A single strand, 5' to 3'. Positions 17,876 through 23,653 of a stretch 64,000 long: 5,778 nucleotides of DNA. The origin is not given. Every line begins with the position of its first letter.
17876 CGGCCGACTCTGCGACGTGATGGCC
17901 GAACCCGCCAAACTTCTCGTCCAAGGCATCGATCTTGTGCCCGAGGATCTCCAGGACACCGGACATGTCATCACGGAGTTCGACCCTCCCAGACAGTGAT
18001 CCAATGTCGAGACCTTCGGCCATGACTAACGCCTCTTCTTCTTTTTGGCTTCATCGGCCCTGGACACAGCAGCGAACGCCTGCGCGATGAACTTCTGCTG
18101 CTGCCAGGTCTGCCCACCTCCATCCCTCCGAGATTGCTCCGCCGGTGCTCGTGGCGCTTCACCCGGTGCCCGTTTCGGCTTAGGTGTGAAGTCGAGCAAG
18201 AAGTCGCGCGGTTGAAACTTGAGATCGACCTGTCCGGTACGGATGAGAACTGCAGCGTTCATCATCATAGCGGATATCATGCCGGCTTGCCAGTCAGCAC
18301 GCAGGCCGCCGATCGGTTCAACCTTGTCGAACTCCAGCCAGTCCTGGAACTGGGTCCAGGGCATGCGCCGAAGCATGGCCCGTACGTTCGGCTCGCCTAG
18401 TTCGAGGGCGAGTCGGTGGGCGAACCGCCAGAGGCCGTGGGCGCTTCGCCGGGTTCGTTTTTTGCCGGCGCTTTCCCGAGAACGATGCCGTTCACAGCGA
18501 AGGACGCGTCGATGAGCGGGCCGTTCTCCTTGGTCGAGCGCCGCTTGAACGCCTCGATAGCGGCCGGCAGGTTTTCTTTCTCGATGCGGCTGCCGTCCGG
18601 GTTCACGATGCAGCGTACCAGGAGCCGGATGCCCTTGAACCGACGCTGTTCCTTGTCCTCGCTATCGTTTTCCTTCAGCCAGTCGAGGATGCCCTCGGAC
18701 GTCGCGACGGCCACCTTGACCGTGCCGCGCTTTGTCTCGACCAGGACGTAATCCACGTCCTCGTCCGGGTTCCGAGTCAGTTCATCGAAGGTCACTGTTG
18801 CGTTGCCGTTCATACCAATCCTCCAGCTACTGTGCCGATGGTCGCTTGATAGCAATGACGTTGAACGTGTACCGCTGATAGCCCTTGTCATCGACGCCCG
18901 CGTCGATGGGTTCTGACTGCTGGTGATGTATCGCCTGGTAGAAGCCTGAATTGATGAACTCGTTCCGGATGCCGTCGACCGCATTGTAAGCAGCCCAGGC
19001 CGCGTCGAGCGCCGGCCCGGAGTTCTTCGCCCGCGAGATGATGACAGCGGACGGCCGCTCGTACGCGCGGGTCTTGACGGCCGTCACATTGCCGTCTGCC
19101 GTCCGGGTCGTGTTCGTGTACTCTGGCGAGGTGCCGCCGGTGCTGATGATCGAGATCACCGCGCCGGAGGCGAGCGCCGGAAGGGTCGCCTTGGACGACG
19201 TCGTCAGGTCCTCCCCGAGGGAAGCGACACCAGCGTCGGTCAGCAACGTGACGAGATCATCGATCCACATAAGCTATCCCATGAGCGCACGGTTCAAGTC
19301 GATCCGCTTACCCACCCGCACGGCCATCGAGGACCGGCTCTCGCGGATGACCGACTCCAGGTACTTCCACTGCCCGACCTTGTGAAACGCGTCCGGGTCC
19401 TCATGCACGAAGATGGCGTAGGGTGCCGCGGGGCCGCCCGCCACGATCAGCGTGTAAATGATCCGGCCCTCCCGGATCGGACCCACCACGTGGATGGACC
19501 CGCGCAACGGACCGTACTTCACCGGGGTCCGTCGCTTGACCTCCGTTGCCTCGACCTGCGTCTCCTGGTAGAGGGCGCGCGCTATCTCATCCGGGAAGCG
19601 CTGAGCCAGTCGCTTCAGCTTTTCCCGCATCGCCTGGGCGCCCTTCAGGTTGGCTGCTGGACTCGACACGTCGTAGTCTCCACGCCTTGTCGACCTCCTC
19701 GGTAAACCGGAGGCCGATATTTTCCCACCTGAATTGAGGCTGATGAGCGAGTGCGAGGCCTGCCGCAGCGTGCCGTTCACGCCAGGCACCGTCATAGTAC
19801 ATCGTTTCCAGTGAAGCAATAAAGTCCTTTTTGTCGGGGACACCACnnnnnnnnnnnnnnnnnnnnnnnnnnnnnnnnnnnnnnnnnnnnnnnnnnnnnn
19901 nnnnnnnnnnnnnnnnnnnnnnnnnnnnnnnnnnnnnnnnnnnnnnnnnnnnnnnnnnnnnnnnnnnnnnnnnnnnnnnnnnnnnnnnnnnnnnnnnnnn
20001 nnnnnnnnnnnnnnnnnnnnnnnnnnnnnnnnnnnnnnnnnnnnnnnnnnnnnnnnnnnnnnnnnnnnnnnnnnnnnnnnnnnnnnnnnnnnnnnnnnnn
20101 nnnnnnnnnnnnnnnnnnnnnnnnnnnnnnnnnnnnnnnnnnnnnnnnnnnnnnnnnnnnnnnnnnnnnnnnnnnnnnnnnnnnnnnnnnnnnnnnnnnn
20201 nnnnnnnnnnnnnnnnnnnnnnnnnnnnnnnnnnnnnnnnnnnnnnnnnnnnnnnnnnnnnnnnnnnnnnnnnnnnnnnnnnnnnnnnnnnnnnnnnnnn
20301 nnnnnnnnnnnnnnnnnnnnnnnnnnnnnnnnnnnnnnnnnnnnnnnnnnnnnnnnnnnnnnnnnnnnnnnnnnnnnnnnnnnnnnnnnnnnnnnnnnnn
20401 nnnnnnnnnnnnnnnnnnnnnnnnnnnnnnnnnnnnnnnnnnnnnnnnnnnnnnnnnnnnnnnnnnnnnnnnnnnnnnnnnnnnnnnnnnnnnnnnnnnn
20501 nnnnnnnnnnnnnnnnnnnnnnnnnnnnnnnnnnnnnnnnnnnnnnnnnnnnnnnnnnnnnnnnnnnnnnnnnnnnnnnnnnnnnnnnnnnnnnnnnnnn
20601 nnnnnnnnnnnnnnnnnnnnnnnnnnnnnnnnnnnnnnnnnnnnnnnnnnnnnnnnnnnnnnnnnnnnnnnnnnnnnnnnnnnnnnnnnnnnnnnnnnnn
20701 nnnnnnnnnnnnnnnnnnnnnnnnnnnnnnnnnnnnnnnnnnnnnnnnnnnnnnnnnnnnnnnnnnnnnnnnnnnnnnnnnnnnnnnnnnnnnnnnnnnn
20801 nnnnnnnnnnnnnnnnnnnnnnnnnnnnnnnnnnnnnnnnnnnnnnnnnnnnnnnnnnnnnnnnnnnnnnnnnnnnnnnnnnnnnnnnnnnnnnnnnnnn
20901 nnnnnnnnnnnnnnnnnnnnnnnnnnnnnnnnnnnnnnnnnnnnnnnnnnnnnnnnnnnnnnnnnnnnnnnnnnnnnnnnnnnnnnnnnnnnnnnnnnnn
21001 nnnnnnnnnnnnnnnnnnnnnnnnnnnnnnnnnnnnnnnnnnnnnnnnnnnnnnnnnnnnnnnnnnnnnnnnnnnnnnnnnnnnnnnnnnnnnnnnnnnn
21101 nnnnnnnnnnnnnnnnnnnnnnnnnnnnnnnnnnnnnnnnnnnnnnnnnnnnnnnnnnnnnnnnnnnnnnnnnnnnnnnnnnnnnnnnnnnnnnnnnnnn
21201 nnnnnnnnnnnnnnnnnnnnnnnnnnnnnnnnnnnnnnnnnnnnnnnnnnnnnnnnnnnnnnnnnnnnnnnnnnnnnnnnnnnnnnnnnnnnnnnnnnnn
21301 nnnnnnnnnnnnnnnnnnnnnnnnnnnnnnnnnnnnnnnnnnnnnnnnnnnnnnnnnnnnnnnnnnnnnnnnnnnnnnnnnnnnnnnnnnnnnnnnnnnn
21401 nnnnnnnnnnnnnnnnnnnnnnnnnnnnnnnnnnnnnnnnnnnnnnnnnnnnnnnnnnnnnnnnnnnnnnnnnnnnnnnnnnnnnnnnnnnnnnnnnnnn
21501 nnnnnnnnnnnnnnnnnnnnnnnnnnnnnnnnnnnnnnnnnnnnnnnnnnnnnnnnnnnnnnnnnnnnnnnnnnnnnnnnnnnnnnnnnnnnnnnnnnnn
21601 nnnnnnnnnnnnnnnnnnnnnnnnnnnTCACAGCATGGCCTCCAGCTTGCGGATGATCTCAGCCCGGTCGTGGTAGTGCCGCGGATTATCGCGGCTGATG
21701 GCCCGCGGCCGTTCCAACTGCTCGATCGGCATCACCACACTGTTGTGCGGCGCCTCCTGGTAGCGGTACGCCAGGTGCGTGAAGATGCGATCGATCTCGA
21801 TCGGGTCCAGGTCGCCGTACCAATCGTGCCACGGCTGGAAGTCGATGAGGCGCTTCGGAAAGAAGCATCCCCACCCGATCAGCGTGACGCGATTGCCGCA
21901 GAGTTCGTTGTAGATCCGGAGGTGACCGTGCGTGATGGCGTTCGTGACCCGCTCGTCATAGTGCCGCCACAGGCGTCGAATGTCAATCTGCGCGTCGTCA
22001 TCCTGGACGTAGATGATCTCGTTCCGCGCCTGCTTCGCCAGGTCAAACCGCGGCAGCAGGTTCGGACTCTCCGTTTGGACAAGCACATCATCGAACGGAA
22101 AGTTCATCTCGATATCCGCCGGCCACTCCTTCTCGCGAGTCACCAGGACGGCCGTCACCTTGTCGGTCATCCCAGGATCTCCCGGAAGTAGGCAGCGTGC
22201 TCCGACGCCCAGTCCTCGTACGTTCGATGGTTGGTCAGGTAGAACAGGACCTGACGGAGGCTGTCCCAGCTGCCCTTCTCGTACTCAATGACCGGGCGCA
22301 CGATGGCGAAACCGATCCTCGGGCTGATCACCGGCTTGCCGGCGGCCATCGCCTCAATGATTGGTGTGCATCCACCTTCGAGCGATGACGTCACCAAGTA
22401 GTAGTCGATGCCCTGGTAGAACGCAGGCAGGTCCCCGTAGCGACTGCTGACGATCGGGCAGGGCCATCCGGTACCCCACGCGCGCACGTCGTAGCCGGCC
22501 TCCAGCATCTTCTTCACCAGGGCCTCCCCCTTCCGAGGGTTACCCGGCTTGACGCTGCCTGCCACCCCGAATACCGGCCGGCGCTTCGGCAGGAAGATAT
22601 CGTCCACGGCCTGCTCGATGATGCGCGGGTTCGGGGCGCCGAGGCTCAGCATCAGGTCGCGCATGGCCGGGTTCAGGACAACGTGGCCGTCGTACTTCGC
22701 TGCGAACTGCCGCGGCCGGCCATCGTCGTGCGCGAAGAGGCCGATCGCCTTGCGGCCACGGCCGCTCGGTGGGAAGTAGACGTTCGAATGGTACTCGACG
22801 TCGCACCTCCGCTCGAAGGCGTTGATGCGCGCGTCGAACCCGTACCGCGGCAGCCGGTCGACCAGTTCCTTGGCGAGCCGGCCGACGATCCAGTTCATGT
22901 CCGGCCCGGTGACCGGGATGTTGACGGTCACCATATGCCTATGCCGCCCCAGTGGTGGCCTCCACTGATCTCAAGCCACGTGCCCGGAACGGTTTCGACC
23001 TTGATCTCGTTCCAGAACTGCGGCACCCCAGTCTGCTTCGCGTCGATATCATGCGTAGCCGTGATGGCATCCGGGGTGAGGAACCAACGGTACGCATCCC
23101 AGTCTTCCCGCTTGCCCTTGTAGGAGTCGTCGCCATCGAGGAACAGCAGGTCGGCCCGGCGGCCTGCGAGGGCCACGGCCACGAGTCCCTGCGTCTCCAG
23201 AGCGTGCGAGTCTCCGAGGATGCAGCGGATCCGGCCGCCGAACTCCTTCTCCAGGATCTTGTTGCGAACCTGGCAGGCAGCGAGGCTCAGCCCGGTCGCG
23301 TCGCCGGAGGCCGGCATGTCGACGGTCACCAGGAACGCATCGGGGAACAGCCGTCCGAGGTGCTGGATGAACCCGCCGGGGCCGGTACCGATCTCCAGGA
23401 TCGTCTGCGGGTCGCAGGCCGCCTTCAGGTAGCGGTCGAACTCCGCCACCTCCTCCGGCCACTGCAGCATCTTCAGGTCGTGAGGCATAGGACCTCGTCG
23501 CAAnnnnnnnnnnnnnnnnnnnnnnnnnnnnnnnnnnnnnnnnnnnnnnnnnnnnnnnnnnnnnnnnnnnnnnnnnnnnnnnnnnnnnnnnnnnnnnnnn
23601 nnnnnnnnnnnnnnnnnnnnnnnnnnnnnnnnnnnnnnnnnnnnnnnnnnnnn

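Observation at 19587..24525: Six-gene glycosylation cluster embedded between head-completion and tail-completion genes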

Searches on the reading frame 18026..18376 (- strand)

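Call 7: search_protein_families(library=phrogs, proteins=[window:18026-18376:-], max_evalue=0.01)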
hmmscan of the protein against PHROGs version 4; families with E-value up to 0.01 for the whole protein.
window:18026-18376:- (116 aa): 1 family
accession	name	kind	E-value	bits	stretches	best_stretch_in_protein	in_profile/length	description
phrog_337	-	tail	3.3e-12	47.8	1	1-81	21-95/118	tail protein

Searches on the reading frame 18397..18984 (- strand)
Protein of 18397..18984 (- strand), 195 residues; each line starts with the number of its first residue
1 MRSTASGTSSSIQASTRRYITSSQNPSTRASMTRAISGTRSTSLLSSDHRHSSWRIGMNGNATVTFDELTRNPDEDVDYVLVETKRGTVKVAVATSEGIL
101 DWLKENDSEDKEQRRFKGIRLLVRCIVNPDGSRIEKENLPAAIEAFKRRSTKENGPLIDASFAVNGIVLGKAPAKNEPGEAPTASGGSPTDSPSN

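Call 7: search_protein_families(library=phrogs, proteins=[window:18397-18984:-], max_evalue=0.01)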
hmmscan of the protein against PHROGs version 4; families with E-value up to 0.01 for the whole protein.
window:18397-18984:- (195 aa): 1 family
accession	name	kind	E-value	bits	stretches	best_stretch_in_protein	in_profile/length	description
phrog_25875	-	tail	0.0033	18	1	106-160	45-97/195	tail assembly chaperone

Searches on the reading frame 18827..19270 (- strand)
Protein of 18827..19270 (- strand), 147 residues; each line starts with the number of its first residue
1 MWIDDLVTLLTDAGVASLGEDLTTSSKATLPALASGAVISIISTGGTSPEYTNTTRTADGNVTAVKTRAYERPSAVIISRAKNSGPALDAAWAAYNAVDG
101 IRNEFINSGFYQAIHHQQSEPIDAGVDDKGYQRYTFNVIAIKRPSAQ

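Call 7: search_protein_families(library=phrogs, proteins=[window:18827-19270:-], max_evalue=0.01)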
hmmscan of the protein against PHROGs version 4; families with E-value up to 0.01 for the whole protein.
window:18827-19270:- (147 aa): 2 families
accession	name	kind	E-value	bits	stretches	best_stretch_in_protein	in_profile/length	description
phrog_10344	-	head and packaging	0.00021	22.6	1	69-139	48-122/128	minor head protein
phrog_2595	-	connector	0.00073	20.4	1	80-138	77-134/143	head-tail connector protein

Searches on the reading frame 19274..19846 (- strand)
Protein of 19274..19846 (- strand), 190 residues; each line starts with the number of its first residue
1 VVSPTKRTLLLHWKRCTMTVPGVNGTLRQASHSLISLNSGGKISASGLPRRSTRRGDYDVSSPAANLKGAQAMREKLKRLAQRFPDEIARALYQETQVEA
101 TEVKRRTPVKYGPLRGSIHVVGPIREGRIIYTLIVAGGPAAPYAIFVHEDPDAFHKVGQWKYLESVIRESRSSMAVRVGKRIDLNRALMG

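Call 7: search_protein_families(library=phrogs, proteins=[window:19274-19846:-], max_evalue=0.01)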
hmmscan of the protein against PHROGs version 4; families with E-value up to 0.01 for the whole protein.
window:19274-19846:- (190 aa): 1 family
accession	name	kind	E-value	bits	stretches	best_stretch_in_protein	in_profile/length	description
phrog_5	-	connector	7.4e-09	36.8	1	66-149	94-173/239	tail completion or Neck1 protein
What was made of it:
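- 19274..19630 (-): HK97 gp10-like tail-completion / Neck1 protein (context, downstream boundary). phrog_5 E 7.4e-9 (call 7).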

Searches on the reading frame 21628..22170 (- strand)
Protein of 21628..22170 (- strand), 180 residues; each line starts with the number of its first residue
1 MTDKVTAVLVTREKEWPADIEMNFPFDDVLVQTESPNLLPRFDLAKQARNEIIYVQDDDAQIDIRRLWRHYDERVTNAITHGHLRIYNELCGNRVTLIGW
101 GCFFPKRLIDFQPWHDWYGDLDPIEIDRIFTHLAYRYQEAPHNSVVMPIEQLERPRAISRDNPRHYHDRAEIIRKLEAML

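Call 4: search_protein_families(library=pfam, proteins=[window:21628-22170:-], max_evalue=0.1)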
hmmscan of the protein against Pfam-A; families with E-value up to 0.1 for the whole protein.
window:21628-22170:- (180 aa): 0 families

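Call 5: search_protein_families(library=phrogs, proteins=[window:21628-22170:-], max_evalue=0.01)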
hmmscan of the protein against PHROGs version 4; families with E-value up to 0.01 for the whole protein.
window:21628-22170:- (180 aa): 0 families

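Call 16: search_protein_families(library=ncbifam, proteins=[window:21628-22170:-], max_evalue=0.01)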
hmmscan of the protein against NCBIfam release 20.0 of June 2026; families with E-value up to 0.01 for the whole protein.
window:21628-22170:- (180 aa): 0 families
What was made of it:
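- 21628..22170 (-): ORF4, 180 aa: compact GT-A glycosyltransferase, GT64 (EXTL2)-like fold. No profile-library hit (calls 4, 5, 16).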

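Call 46: find_homologous_proteins(query=window:21628-22170:-, max_evalue=0.001)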
Query window:21628-22170:- (180 aa): 30 proteins with E <= 0.001 among 126 candidates.
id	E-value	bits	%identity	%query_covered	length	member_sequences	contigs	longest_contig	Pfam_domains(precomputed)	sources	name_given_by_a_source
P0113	3.8e-121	420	100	100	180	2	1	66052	-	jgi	jgi:hypothetical protein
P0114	2.9e-77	277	69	99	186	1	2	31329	-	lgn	-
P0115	3.8e-74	267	64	98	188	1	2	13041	-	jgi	jgi:hypothetical protein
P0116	3.3e-72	260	68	98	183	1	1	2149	-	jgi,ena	-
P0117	1.1e-70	255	62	98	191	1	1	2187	-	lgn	-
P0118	1.4e-68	248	63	98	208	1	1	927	-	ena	-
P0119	6.8e-67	243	63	98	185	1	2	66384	-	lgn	-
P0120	8.6e-60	220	60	98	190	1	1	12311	-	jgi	jgi:hypothetical protein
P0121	2.6e-58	215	59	98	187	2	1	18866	-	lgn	-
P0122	3.6e-57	211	55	99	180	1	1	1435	-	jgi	jgi:hypothetical protein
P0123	5.3e-52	194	55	97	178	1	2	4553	-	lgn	-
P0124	1.3e-51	193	54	98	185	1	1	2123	-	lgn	-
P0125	7.1e-50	187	52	97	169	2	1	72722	-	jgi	jgi:hypothetical protein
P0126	8.2e-50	187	56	94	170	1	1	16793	-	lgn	-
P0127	3.0e-48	182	49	97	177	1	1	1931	-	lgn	-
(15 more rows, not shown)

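Call 57: predict_structure(alignment_id=A3)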
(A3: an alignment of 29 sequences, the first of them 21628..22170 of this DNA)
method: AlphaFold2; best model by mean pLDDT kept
length: 180 residues; sequences in the alignment: 29
mean_pLDDT: 95.6   pTM: 0.91
mean pLDDT of the five models: 95.6, 95.3, 95.3, 95.2, 94.4
residues with pLDDT >= 90: 169; 70-90: 10; 50-70: 1; < 50: 0
segments of 3 or more residues with pLDDT < 50: none
pLDDT, mean of each block of 10 residues (from residue 1): 91 97 97 96 98 98 98 98 95 94 98 97 95 96 97 89 91 94
secondary structure, 60 per line:
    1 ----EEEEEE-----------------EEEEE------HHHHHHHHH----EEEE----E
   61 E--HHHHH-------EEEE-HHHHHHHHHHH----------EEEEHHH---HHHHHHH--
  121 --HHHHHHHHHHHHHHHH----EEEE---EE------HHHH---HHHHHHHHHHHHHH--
elements in order: E5-10 E28-32 H39-47 E52-55 H64-68 E76-79 H81-91 E102-105 H112-118 H123-138 E143-146 H158-161 H165-178
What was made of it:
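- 21628..22170 (-): AlphaFold2 pLDDT 95.6 (call 57).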

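Call 93: search_protein_families(library=padloc, proteins=[window:21628-22170:-], max_evalue=0.001)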
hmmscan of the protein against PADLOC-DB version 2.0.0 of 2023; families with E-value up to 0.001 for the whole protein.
window:21628-22170:- (180 aa): 0 families

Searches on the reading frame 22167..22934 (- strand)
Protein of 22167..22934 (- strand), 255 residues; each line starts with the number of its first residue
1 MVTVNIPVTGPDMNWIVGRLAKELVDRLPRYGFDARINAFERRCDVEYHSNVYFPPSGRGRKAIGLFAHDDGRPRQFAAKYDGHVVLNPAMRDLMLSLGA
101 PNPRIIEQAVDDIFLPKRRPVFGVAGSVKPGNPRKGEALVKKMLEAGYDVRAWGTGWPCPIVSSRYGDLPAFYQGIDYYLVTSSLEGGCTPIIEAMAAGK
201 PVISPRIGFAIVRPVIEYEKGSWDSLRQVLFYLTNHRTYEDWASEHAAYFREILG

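Call 4: search_protein_families(library=pfam, proteins=[window:22167-22934:-], max_evalue=0.1)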
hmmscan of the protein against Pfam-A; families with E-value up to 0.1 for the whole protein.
window:22167-22934:- (255 aa): 3 families
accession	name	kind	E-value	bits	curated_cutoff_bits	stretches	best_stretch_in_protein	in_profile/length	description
PF00534.26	Glycos_transf_1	-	3.9e-08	33.5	26.4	1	166-208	83-125/172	Glycosyl transferases group 1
PF13692.12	Glyco_trans_1_4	-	1.3e-06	29.1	27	1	167-211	68-111/142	Glycosyl transferases group 1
PF13524.12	Glyco_trans_1_2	-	0.0035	17.8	25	1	137-206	3-81/144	Glycosyl transferase-like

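Call 5: search_protein_families(library=phrogs, proteins=[window:22167-22934:-], max_evalue=0.01)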
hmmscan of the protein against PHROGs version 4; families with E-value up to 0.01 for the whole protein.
window:22167-22934:- (255 aa): 2 families
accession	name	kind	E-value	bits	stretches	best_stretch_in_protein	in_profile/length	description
phrog_2170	-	moron, auxiliary metabolic gene and host takeover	4.8e-09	36.7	1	169-208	248-287/374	glycosyltransferase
phrog_18799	-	unknown function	0.0031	18.1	0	169-209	172-213/280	-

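Call 16: search_protein_families(library=ncbifam, proteins=[window:22167-22934:-], max_evalue=0.01)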
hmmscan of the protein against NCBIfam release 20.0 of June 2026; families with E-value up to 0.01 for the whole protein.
window:22167-22934:- (255 aa): 2 families
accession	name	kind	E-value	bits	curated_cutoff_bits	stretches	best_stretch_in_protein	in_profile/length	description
TIGR03088.1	stp2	hypoth_equivalog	0.00023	20.3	409.05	1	167-208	264-305/374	TIGR03088 family PEP-CTERM/XrtA system glycosyltransferase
TIGR04348.1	TIGR04348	equivalog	0.003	16.7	300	1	180-207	217-244/310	selenoneine biosynthesis selenosugar synthase SenB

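Call 66: search_solved_structures(query=window:22167-22934:-, max_evalue=0.1)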
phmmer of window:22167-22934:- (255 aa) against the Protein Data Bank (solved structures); distinct sequences matched with E-value up to 0.1: 0.
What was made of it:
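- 22167..22934 (-): ORF3, 255 aa: short GT-B-type protein in which only the GT4 donor-binding (EX7E) region is recognisable. No solved relative by sequence (call 66).
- On CAZy GT4 / Glycos_transf_1 (ORF3): The protein is 255 aa, no solved relative was found (call 66), and no structure-prediction quota remained.
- Tried and rejected: No solved relative (call 66).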

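Call 93: search_protein_families(library=padloc, proteins=[window:22167-22934:-], max_evalue=0.001)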
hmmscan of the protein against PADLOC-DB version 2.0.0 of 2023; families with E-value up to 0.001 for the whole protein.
window:22167-22934:- (255 aa): 0 families

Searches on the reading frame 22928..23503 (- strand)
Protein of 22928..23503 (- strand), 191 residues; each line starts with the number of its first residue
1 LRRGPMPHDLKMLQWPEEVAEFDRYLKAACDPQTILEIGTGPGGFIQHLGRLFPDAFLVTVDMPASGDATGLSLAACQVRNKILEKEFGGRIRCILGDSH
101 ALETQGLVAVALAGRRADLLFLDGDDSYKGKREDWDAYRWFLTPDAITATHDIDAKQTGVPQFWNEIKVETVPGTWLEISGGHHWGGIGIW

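Call 4: search_protein_families(library=pfam, proteins=[window:22928-23503:-], max_evalue=0.1)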
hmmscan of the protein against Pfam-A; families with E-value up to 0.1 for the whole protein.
window:22928-23503:- (191 aa): 4 families
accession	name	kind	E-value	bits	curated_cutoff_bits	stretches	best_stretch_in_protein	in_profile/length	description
PF13578.12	Methyltransf_24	-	4.8e-07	31.1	26.3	1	36-153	1-105/105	Methyltransferase domain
PF01728.25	FtsJ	-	0.0011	19.4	24.1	1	31-133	21-107/181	FtsJ-like methyltransferase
PF24675.1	NpmA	-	0.005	16.6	60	1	30-63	22-55/214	16S rRNA (adenine(1408)-N(1))-methyltransferase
PF13489.12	Methyltransf_23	-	0.012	15.8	27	1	23-63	14-52/164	Methyltransferase domain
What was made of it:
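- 22928..23503 (-): ORF2, 186-191 aa: class I SAM-dependent methyltransferase, probably a sugar O-methyltransferase. Methyltransf_24, 31.1 bits against a cut-off of 26.3 (call 4).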

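Call 5: search_protein_families(library=phrogs, proteins=[window:22928-23503:-], max_evalue=0.01)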
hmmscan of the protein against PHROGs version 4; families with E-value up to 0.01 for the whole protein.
window:22928-23503:- (191 aa): 1 family
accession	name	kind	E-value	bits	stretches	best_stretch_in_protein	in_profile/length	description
phrog_2675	-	other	4.3e-05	23.2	1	109-164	399-455/599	DNA methyltransferase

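Call 16: search_protein_families(library=ncbifam, proteins=[window:22928-23503:-], max_evalue=0.01)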
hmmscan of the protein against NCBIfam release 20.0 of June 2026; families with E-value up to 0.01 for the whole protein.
window:22928-23503:- (191 aa): 1 family
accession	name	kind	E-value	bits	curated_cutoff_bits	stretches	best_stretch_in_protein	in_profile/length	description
TIGR04371.1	methyltran_NanM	subfamily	0.0001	22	44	1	13-65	132-183/273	putative sugar O-methyltransferase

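Call 64: search_solved_structures(query=window:22928-23488:-, max_evalue=1)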
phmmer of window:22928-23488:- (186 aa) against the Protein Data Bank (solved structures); distinct sequences matched with E-value up to 1: 9.
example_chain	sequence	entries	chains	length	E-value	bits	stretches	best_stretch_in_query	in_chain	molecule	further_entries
3mdu_A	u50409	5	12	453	0.19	14.4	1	104-136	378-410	N-formimino-L-Glutamate Iminohydrolase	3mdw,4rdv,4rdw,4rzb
9whw_B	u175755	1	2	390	0.37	13.5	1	13-54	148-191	N-methyltransferase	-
3dou_A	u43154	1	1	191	0.65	12.7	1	18-78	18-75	Ribosomal RNA large subunit methyltransferase J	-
7k58_I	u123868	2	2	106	0.66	12.7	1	67-99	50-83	Dynein light chain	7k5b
6zyw_I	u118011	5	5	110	0.7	12.6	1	67-99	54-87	Dynein light chain | Dynein light chain LC8_1a (LC10)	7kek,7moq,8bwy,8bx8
9dg8_A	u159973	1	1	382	0.93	12.2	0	18-52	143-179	Tetrahydroprotoberberine N-methyltransferase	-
9dg7_A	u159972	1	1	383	0.93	12.2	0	18-52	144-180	Tetrahydroprotoberberine N-methyltransferase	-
9dg9_A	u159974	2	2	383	0.93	12.2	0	18-52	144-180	Tetrahydroprotoberberine N-methyltransferase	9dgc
6p3m_A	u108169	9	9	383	0.94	12.2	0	18-52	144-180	tetrahydroprotoberberine N-methyltransferase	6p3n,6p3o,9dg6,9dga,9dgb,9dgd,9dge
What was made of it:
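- Tried and rejected: Nothing significant (call 64).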

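Call 93: search_protein_families(library=padloc, proteins=[window:22928-23488:-], max_evalue=0.001)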
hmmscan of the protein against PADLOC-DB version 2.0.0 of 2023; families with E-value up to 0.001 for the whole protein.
window:22928-23488:- (186 aa): 1 family
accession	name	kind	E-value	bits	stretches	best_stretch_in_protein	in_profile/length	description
PDLC03222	MTase_II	-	0.00052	16.7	1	19-97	147-217/602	Type II methyltransferase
